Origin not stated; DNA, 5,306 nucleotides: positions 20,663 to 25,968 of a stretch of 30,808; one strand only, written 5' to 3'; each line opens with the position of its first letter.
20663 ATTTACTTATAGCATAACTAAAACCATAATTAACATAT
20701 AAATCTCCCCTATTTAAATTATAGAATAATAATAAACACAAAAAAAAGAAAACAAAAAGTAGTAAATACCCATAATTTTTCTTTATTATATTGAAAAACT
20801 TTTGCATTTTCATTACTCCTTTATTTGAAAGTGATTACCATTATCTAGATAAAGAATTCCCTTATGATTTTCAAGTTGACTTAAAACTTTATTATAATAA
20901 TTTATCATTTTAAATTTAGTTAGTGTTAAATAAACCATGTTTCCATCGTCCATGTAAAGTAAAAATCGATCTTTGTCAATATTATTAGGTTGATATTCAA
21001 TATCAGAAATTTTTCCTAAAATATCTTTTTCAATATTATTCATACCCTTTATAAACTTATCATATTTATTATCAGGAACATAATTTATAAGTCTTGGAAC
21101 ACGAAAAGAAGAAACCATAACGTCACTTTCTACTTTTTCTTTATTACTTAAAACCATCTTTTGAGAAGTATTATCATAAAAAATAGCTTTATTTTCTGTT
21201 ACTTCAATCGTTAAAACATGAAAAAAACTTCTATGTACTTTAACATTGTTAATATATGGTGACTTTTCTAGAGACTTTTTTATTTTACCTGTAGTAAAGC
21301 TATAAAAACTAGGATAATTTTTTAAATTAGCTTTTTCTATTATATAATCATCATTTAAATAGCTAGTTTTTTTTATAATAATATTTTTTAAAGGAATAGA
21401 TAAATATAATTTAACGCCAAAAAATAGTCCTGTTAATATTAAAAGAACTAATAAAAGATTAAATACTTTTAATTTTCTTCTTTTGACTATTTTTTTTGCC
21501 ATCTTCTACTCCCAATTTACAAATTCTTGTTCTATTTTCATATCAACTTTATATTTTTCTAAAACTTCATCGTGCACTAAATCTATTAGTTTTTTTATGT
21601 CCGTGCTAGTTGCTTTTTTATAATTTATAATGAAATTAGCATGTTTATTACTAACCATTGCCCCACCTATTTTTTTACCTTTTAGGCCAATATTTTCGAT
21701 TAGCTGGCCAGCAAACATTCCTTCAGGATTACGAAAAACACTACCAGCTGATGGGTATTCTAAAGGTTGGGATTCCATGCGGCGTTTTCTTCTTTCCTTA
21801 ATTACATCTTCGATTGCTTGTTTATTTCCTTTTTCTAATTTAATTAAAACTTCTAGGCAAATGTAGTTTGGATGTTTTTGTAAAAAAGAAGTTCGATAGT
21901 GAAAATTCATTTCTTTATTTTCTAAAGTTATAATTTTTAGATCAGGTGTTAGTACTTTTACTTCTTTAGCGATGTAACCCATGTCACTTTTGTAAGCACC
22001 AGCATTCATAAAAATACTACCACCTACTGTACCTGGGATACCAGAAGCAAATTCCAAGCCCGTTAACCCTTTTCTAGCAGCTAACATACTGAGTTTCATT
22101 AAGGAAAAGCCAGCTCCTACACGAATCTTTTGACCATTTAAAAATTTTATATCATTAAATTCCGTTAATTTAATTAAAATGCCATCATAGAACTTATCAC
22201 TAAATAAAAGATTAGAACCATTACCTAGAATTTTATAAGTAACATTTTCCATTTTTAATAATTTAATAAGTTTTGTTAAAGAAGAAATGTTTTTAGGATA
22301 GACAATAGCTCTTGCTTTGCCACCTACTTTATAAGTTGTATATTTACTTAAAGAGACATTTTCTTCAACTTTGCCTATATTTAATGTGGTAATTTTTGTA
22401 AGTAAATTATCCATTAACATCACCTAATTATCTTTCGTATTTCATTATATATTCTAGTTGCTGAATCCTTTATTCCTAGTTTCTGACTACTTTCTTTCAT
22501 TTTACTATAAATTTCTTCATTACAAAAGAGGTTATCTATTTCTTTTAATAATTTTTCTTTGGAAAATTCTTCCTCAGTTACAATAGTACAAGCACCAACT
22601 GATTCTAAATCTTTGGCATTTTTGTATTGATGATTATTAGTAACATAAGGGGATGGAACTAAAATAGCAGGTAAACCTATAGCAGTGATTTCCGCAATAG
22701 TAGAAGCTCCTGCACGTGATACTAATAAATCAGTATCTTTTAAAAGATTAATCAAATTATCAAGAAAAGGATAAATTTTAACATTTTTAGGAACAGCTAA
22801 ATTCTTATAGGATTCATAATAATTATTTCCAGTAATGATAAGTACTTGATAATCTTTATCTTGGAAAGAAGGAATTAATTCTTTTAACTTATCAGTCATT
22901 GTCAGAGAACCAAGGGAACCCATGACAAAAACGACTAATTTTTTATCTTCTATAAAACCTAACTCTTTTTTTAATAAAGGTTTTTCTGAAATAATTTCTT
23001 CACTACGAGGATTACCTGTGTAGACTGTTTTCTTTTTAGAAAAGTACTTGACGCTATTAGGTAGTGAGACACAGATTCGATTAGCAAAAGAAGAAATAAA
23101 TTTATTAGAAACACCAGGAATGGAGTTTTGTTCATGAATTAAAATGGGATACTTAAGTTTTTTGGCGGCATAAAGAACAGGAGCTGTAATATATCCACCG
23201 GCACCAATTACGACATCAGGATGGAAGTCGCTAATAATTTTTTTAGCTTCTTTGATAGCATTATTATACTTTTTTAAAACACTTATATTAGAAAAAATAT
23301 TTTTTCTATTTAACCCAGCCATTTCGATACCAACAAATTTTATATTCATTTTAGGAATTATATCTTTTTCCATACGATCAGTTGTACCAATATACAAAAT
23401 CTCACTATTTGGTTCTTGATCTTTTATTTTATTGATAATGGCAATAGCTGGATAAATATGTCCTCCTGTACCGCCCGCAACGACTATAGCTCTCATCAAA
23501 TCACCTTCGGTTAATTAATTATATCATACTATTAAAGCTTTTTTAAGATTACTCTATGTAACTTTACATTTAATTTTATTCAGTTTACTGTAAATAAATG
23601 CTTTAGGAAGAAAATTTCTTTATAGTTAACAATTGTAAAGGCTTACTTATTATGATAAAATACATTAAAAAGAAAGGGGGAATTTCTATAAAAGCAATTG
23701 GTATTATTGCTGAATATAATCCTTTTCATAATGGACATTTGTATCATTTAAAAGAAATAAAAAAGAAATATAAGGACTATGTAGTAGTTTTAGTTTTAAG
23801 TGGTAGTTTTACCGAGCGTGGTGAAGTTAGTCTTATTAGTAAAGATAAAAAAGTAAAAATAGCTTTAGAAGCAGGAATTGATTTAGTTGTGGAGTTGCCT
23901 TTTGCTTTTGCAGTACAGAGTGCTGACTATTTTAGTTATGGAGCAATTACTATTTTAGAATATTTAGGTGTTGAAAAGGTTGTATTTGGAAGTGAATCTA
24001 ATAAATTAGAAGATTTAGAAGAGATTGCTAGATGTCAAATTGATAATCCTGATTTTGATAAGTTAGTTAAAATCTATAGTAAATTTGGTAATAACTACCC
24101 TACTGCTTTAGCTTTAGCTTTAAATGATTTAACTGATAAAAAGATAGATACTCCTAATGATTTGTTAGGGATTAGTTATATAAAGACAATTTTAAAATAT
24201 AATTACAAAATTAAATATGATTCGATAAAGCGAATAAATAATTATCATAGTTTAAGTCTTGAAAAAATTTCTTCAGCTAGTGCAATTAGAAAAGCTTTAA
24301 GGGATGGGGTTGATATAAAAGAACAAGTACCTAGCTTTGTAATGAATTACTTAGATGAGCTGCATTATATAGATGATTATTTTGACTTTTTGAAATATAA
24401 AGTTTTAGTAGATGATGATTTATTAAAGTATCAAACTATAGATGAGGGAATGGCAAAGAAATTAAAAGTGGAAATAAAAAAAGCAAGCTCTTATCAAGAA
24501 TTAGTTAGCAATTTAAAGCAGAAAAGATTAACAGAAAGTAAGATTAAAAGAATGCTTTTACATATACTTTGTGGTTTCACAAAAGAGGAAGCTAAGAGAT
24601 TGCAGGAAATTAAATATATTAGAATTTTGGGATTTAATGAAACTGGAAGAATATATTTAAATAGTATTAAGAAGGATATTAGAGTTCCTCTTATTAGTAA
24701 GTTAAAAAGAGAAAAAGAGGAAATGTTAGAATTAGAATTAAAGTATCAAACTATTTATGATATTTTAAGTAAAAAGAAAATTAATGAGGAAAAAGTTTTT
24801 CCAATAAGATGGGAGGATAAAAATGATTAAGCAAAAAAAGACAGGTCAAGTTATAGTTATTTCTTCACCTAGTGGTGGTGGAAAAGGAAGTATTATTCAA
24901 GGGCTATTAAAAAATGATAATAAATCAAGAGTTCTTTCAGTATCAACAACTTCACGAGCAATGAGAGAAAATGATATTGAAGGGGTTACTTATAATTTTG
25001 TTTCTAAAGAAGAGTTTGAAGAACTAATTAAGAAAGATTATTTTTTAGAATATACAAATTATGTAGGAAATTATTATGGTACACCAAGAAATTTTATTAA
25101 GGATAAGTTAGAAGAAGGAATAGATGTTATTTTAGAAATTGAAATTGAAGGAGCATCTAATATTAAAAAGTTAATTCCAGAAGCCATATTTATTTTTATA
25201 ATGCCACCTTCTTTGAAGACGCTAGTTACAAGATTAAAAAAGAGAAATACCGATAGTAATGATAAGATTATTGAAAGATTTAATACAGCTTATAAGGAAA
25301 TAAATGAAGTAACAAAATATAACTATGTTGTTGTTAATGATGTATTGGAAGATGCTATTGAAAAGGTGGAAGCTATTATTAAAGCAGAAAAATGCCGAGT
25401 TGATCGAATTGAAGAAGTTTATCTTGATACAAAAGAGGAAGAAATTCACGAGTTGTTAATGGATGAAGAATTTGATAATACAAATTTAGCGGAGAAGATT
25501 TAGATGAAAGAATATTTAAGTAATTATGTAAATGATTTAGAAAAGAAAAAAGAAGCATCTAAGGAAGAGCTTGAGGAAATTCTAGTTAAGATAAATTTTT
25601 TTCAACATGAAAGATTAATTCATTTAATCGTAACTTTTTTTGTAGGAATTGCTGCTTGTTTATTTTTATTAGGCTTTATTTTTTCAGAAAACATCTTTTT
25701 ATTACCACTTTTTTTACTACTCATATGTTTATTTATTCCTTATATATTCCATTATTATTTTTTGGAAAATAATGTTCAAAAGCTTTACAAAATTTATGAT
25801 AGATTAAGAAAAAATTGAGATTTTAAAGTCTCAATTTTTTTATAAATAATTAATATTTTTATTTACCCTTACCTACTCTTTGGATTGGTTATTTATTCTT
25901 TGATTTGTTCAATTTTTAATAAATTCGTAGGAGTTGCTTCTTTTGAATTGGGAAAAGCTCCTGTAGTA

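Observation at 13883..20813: Array of five diverged GT-C-like membrane paralogs embedded in the dcw cluster between divIB and ftsA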

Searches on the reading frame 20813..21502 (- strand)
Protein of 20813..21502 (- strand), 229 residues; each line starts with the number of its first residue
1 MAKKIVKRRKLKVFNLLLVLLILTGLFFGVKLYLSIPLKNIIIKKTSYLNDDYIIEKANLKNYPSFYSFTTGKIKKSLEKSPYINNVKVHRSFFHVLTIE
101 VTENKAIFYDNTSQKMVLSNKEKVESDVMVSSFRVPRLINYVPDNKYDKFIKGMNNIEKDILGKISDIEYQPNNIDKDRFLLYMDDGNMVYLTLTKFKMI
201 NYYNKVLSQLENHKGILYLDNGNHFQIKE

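Call 10: search_protein_families(library=pfam, proteins=[window:20813-21502:-], max_evalue=0.001)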
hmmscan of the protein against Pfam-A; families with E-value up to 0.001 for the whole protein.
window:20813-21502:- (229 aa): 1 family
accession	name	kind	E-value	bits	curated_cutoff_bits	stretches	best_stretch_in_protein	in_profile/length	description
PF08478.15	POTRA_1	-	9.3e-14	51.9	23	1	37-103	2-68/69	POTRA domain, FtsQ-type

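Call 113: find_encoding_contigs(protein=window:20813-21502:-, flank=10000, max_places=6)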
Protein window:20813-21502:- (229 aa): 7 contigs read that carry it; 5 places shown.
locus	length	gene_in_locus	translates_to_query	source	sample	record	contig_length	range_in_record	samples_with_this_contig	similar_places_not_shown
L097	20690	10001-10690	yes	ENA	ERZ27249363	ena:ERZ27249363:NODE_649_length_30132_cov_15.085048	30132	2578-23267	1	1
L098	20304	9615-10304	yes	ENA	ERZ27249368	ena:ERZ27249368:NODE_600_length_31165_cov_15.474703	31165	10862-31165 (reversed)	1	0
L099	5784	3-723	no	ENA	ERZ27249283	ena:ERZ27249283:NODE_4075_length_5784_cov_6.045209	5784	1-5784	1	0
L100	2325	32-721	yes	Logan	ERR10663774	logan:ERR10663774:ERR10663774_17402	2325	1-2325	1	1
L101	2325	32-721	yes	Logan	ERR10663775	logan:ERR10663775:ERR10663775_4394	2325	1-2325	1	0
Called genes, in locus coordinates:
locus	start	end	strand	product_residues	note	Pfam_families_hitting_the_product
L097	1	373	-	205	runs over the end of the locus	PF01726:LexA_DNA_bind, PF00717:Peptidase_S24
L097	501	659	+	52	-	-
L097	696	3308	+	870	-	PF02739:5_3_exonuc_N, PF01367:5_3_exonuc, PF22619:DNA_polI_exo1, PF00476:DNA_pol_A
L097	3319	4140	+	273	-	PF01149:Fapy_DNA_glyco, PF06831:H2TH, PF06827:zf-FPG_IleRS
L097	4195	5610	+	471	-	PF00224:PK, PF03328:HpcH_HpaI (weak), PF02887:PK_C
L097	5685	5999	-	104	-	-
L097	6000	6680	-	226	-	PF00625:Guanylate_kin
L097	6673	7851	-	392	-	PF05636:HIGH_NTase1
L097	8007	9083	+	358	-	PF03033:Glyco_transf_28, PF04101:Glyco_tran_28_C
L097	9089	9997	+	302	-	PF01565:FAD_binding_4, PF02873:MurB_C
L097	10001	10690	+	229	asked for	PF08478:POTRA_1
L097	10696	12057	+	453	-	-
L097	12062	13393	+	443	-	-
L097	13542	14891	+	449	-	-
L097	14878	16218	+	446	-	-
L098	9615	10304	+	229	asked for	PF08478:POTRA_1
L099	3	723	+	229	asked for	PF08478:POTRA_1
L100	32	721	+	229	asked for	PF08478:POTRA_1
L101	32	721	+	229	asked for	PF08478:POTRA_1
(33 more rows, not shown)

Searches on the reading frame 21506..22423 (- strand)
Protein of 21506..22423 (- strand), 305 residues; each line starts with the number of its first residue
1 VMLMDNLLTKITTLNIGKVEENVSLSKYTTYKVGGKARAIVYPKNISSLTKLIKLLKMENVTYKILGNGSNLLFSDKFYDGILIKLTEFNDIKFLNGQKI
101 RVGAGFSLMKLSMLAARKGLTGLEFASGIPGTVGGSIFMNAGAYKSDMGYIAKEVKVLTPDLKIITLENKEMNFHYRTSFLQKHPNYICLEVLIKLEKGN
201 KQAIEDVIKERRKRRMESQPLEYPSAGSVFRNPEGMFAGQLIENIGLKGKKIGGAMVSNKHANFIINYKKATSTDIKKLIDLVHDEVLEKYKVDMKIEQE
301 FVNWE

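Call 10: search_protein_families(library=pfam, proteins=[window:21506-22423:-], max_evalue=0.001)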
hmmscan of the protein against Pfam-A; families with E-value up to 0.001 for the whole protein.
window:21506-22423:- (305 aa): 2 families
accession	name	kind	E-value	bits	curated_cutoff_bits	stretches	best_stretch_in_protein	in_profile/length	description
PF02873.21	MurB_C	-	5e-34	116.9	27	1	204-301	2-98/99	UDP-N-acetylenolpyruvoylglucosamine reductase, C-terminal domain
PF01565.28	FAD_binding_4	-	5.2e-23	81.7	26.4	1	38-167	2-138/139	FAD binding domain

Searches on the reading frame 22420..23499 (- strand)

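Call 10: search_protein_families(library=pfam, proteins=[window:22420-23499:-], max_evalue=0.001)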
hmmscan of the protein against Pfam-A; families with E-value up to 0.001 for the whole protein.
window:22420-23499:- (359 aa): 3 families
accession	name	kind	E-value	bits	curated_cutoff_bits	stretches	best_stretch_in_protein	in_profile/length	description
PF03033.26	Glyco_transf_28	-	4.6e-41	140.6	26.2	1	5-143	2-138/139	Glycosyltransferase family 28 N-terminal domain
PF04101.22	Glyco_tran_28_C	-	4.5e-37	128.1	22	1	189-348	2-164/166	Glycosyltransferase family 28 C-terminal domain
PF00201.24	UDPGT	-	0.00064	19.1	19.5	1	186-332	275-412/499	UDP-glucoronosyl and UDP-glucosyl transferase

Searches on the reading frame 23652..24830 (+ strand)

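Call 10: search_protein_families(library=pfam, proteins=[window:23652-24830:+], max_evalue=0.001)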
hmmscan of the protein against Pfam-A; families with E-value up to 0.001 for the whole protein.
window:23652-24830:+ (392 aa): 2 families
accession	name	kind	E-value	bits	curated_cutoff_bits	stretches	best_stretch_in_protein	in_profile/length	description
PF05636.17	HIGH_NTase1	-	1.1e-114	384.4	27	1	14-380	2-397/402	HIGH Nucleotidyl Transferase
PF01467.32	CTP_transf_like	-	0.0007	20.2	21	0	22-71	6-54/133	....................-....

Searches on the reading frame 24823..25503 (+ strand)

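Call 10: search_protein_families(library=pfam, proteins=[window:24823-25503:+], max_evalue=0.001)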
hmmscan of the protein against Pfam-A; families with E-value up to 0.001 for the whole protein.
window:24823-25503:+ (226 aa): 1 family
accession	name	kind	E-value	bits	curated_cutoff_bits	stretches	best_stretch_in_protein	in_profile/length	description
PF00625.27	Guanylate_kin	-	5.2e-48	163.6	25.2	1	9-188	3-181/182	Guanylate kinase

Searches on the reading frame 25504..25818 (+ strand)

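Call 10: search_protein_families(library=pfam, proteins=[window:25504-25818:+], max_evalue=0.001)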
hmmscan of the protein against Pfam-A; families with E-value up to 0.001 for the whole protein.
window:25504-25818:+ (104 aa): 0 families

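Call 49: search_protein_families(library=pfam, proteins=[window:25504-25818:+], max_evalue=0.01)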
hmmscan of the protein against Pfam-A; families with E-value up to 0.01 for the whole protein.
window:25504-25818:+ (104 aa): 2 families
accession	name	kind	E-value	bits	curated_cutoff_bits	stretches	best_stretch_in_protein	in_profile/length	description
PF03706.18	LPG_synthase_TM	-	0.0066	16.4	33.4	1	36-102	116-182/302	Lysylphosphatidylglycerol synthase TM region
PF13829.11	DUF4191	-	0.0074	16.1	30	1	32-83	19-70/219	Domain of unknown function (DUF4191)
